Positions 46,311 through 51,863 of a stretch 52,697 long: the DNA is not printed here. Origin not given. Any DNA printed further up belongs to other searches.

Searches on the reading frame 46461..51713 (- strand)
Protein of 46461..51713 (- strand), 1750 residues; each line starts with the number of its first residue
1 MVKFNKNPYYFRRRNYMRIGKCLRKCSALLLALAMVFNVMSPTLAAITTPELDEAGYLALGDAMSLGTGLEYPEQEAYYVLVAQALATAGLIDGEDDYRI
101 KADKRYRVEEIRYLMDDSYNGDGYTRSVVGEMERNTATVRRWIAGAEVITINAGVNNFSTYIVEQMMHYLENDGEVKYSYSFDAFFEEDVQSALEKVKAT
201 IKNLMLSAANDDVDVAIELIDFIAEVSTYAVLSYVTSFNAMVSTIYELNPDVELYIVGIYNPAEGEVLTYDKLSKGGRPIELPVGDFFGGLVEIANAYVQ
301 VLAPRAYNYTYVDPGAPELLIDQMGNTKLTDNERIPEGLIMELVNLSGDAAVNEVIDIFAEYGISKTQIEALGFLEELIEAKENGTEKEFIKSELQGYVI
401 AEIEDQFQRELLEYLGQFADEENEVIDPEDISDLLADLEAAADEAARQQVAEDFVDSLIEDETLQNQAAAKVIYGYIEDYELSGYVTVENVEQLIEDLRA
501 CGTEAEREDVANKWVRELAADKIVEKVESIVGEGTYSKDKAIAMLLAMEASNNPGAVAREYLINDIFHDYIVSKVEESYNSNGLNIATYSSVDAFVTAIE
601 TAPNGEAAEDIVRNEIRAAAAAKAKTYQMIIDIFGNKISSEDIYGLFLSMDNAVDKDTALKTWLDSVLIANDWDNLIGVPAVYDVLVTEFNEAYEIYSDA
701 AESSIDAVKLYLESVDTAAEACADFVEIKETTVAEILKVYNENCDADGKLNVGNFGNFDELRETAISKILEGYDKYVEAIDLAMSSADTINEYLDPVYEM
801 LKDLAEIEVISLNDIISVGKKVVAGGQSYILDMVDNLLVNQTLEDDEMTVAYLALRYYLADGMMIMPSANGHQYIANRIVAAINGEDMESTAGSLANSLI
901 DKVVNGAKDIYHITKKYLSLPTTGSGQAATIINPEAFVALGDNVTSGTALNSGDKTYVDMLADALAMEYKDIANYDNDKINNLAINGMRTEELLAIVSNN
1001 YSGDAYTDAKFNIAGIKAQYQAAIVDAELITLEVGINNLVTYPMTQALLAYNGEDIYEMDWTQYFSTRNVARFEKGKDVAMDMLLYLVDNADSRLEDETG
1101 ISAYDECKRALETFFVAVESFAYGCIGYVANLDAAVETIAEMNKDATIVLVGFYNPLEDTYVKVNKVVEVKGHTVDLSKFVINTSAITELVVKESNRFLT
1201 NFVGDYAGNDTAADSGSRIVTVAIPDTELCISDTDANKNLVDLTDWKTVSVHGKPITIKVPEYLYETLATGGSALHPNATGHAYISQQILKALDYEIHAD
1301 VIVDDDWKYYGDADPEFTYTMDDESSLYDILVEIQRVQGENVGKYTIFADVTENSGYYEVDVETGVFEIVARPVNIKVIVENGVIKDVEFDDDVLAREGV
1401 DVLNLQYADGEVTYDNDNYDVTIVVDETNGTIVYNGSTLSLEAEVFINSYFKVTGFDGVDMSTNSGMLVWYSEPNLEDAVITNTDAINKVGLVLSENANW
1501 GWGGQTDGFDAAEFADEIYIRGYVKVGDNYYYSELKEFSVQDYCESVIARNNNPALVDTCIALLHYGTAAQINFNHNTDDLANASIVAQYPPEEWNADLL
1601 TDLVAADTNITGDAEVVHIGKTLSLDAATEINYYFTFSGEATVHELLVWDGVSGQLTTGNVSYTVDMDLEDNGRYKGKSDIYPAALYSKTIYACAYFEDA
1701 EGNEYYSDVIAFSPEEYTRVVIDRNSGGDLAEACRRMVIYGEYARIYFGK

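Call 3: search_protein_families(library=pfam, proteins=[window:46461-51713:-], max_evalue=0.1)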
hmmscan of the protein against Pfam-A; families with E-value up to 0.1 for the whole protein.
window:46461-51713:- (1750 aa): 4 families
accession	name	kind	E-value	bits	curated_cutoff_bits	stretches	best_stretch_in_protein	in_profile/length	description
PF18676.6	MBG_2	-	2.8e-08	34.7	25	1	1301-1367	3-71/72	MBG domain (YGX type)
PF13472.12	Lipase_GDSL_2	-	8.1e-08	33.4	32.9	1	939-1159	1-116/178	GDSL-like Lipase/Acylhydrolase family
PF00657.28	Lipase_GDSL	-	8.2e-05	23.3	23.6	1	938-1041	2-91/208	GDSL-like Lipase/Acylhydrolase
PF18798.6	LPD3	-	0.017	15.7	27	1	1375-1434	58-114/114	Large polyvalent protein-associated domain 3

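Call 4: search_protein_families(library=ncbifam, proteins=[window:46461-51713:-], max_evalue=0.1)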
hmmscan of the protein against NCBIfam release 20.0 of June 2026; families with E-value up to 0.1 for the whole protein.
window:46461-51713:- (1750 aa): 0 families
